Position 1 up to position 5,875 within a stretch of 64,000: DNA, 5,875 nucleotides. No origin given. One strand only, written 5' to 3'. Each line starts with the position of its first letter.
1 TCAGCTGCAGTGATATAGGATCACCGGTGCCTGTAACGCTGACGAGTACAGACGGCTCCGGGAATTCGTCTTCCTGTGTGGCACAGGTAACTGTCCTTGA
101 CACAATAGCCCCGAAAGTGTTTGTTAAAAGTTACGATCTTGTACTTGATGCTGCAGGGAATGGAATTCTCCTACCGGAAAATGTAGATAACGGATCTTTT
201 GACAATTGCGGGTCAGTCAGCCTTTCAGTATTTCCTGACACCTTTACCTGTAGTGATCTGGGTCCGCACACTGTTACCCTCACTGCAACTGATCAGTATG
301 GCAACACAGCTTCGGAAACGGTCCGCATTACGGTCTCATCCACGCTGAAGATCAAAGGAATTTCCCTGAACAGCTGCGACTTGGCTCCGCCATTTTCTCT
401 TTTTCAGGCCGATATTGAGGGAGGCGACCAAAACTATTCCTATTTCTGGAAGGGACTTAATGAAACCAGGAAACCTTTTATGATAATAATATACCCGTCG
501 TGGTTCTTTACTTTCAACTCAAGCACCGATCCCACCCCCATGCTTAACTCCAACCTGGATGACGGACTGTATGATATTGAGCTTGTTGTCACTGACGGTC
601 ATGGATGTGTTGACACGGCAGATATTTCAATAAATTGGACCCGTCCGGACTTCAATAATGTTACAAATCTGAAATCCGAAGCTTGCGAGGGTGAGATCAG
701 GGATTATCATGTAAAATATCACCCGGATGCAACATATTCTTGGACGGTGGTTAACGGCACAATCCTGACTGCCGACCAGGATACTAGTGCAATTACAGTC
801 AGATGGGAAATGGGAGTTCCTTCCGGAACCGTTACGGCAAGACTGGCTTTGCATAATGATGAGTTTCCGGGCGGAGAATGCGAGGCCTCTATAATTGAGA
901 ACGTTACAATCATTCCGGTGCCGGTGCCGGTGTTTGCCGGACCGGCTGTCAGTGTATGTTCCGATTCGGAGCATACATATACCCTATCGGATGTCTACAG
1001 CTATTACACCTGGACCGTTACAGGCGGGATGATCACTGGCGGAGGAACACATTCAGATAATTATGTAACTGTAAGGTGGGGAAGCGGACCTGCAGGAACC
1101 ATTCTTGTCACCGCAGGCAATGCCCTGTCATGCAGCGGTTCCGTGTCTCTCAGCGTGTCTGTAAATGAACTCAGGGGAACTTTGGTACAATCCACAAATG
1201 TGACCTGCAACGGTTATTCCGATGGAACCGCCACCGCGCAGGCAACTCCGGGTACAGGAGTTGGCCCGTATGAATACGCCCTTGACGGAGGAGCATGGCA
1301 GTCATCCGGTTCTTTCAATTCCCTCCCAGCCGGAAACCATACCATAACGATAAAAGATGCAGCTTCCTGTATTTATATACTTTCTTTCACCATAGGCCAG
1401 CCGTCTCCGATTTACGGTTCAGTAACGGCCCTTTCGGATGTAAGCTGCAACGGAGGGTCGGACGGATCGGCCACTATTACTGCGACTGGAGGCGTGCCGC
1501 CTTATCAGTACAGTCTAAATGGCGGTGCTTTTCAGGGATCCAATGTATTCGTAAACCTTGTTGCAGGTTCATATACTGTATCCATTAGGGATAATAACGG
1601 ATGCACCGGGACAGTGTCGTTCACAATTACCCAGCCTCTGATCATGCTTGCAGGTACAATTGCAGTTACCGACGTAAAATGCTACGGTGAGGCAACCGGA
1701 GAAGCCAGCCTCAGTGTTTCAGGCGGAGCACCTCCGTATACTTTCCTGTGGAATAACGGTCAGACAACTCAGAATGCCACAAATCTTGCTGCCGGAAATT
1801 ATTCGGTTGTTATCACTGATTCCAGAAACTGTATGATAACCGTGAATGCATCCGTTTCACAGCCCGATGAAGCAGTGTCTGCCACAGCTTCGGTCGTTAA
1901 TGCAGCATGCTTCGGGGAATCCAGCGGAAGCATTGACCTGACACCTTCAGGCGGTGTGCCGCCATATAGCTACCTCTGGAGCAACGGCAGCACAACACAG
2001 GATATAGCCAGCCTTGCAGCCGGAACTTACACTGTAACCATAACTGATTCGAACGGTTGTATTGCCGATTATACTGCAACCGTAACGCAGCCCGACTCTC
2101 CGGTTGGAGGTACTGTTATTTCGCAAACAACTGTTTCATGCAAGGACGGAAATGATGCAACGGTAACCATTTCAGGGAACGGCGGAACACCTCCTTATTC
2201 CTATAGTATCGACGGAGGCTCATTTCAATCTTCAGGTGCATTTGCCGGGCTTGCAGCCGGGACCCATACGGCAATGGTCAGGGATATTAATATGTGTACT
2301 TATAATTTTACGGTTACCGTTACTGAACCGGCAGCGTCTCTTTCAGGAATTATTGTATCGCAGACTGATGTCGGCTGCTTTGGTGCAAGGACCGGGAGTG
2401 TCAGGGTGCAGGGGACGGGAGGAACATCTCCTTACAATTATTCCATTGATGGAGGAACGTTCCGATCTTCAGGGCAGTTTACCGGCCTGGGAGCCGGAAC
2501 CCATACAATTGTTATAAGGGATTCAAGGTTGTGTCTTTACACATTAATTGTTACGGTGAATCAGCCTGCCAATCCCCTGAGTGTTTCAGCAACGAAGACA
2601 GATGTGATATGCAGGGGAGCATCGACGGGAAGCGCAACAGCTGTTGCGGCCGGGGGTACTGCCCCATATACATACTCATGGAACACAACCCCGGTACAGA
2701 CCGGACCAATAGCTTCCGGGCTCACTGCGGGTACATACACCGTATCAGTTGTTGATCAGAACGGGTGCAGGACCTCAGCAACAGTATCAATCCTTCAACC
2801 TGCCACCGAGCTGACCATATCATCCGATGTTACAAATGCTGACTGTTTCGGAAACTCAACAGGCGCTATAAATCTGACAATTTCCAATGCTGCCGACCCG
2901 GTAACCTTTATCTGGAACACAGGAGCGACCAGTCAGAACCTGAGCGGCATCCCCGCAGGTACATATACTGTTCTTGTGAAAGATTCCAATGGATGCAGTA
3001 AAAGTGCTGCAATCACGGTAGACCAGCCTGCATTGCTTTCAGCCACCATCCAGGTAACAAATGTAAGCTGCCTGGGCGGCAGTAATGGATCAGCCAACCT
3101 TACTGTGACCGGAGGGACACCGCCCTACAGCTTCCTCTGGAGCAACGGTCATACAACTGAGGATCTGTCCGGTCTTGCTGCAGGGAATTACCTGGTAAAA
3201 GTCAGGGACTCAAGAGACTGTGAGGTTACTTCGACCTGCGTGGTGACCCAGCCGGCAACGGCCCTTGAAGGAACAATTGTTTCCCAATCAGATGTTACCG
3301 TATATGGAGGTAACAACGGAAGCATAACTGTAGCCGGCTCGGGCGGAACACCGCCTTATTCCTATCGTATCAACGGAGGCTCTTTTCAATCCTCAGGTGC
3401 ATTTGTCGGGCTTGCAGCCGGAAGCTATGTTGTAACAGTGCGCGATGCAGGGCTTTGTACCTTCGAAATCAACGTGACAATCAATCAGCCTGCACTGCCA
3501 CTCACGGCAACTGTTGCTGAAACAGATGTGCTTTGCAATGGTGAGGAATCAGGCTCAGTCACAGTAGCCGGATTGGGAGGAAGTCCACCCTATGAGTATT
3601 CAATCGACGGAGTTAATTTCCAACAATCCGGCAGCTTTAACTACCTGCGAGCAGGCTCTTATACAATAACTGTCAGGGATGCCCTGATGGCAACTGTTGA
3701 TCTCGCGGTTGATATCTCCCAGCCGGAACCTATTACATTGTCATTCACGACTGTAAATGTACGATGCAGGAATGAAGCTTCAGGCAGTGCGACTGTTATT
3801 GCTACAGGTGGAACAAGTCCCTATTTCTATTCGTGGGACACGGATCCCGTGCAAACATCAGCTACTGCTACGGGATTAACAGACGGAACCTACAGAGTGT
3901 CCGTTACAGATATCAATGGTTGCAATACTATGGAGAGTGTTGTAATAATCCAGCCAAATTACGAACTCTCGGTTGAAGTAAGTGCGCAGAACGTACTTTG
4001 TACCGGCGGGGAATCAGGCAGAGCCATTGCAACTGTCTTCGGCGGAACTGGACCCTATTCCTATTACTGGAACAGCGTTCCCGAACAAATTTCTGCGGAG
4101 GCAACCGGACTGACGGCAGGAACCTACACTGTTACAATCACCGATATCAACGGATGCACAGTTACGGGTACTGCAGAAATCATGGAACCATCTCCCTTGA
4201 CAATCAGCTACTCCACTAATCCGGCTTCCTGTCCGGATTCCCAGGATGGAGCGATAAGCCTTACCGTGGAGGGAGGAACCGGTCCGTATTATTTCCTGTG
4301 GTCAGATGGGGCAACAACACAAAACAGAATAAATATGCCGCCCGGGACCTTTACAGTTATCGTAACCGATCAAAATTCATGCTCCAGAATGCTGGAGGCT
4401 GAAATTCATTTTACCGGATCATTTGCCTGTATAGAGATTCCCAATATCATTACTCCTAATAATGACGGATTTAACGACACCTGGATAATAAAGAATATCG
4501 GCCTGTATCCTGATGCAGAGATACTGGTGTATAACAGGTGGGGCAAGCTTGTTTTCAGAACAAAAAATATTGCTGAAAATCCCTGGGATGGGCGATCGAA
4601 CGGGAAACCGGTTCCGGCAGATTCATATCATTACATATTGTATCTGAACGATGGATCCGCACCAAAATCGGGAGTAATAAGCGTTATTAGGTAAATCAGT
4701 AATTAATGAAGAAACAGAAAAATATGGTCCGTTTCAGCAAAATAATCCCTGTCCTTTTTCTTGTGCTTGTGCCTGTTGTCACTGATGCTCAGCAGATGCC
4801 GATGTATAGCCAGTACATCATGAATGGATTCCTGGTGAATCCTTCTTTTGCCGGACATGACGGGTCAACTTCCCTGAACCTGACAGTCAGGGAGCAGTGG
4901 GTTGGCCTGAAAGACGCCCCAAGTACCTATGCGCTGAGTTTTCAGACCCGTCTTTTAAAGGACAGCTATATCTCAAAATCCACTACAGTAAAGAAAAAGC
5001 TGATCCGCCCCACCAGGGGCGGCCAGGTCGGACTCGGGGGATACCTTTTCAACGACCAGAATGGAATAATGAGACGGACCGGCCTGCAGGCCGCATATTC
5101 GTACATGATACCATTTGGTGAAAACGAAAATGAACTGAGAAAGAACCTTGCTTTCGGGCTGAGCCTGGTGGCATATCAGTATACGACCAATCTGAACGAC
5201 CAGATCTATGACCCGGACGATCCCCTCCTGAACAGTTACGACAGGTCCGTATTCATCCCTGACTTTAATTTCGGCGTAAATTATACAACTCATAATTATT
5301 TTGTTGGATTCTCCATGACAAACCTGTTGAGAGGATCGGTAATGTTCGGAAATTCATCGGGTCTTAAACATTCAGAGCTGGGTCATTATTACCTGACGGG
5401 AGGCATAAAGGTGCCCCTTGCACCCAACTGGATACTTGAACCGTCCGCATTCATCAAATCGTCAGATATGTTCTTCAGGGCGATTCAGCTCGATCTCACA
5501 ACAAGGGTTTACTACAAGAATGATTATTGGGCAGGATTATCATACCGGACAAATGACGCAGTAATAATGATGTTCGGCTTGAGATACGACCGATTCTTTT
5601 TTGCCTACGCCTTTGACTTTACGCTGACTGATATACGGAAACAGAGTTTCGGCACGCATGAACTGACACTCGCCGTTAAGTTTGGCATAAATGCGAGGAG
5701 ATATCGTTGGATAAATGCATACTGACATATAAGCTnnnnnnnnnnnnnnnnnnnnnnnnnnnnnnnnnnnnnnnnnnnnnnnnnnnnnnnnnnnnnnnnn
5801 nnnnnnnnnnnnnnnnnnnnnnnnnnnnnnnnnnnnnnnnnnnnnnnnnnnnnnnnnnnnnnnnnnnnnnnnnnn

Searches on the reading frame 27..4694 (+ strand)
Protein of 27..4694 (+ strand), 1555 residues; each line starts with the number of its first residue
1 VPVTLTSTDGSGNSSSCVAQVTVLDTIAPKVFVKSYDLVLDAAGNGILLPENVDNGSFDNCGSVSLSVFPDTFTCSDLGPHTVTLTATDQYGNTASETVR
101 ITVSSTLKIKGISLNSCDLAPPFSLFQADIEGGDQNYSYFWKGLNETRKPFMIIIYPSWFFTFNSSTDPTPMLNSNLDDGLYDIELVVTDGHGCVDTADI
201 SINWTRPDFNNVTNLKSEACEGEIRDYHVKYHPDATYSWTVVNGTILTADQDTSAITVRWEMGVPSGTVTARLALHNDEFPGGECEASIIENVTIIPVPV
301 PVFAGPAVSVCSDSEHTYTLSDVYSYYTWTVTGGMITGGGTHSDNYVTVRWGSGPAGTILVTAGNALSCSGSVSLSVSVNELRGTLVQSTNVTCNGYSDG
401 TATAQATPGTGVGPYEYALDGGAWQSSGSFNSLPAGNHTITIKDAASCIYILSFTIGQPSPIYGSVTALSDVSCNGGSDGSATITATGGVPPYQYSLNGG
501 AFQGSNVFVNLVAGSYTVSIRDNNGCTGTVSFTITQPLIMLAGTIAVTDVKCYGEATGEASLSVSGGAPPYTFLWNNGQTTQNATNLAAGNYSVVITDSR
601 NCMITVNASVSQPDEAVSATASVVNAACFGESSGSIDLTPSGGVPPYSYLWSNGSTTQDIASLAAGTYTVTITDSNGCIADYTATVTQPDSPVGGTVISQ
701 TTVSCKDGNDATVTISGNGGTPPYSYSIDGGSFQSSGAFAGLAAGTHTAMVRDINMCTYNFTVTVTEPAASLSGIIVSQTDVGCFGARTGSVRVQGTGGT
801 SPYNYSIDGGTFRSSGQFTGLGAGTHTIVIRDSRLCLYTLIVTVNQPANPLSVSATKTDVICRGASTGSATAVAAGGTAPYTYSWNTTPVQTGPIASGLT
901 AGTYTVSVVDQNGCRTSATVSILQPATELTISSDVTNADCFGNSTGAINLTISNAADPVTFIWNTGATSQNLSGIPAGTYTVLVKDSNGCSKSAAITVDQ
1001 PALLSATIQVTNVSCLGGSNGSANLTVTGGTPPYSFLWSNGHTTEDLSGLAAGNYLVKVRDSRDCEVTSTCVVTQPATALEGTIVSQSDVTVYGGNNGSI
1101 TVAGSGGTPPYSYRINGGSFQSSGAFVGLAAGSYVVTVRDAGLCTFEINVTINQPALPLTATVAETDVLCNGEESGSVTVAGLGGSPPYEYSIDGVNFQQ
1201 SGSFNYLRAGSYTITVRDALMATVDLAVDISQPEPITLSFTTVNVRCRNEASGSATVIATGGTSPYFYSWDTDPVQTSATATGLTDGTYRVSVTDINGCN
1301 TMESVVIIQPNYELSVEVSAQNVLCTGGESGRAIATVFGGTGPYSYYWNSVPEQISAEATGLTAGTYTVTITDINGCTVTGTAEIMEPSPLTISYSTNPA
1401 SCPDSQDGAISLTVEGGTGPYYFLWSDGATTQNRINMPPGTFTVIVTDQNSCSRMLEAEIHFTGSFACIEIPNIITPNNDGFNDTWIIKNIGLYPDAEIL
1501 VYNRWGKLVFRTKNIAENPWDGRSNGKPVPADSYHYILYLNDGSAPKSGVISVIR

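Call 17: search_protein_families(library=pfam, proteins=[window:27-4694:+])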
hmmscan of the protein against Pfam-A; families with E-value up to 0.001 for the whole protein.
window:27-4694:+ (1555 aa): 8 families
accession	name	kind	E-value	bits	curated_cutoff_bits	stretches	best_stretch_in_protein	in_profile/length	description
PF13573.12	SprB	-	1.2e-137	447.6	28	14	620-656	1-37/37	SprB repeat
PF13585.12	CHU_C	-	5.1e-23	81.4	27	1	1469-1552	1-85/86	CHU_C Type IX secretion signal domain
PF06832.18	BiPBP_C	-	2.3e-11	43.8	26.8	0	874-917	39-87/90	Penicillin-Binding Protein C-terminus Family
PF19408.5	PKD_6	-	6.4e-08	33.3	25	1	305-376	10-81/82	PKD-like domain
PF18962.6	Por_Secre_tail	-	2.3e-06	28.2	27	0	653-677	43-67/75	Secretion system C-terminal sorting domain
PF16967.11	TcfC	-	0.00028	20.8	29.4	0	1046-1070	37-61/68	E-set like domain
PF07495.19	Y_Y_Y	-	0.00045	20.5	26.6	0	1201-1217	29-45/65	Y_Y_Y domain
PF08940.17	DUF1918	-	0.00085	19.3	24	0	1028-1044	31-48/58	Domain of unknown function (DUF1918)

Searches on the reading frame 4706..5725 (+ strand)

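Call 17: search_protein_families(library=pfam, proteins=[window:4706-5725:+])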
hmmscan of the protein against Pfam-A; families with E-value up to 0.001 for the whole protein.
window:4706-5725:+ (339 aa): 1 family
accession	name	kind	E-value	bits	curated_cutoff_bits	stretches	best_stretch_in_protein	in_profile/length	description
PF11751.14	PorP_SprF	-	3.4e-70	237.1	22.3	1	28-323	3-272/273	Type IX secretion system membrane protein PorP/SprF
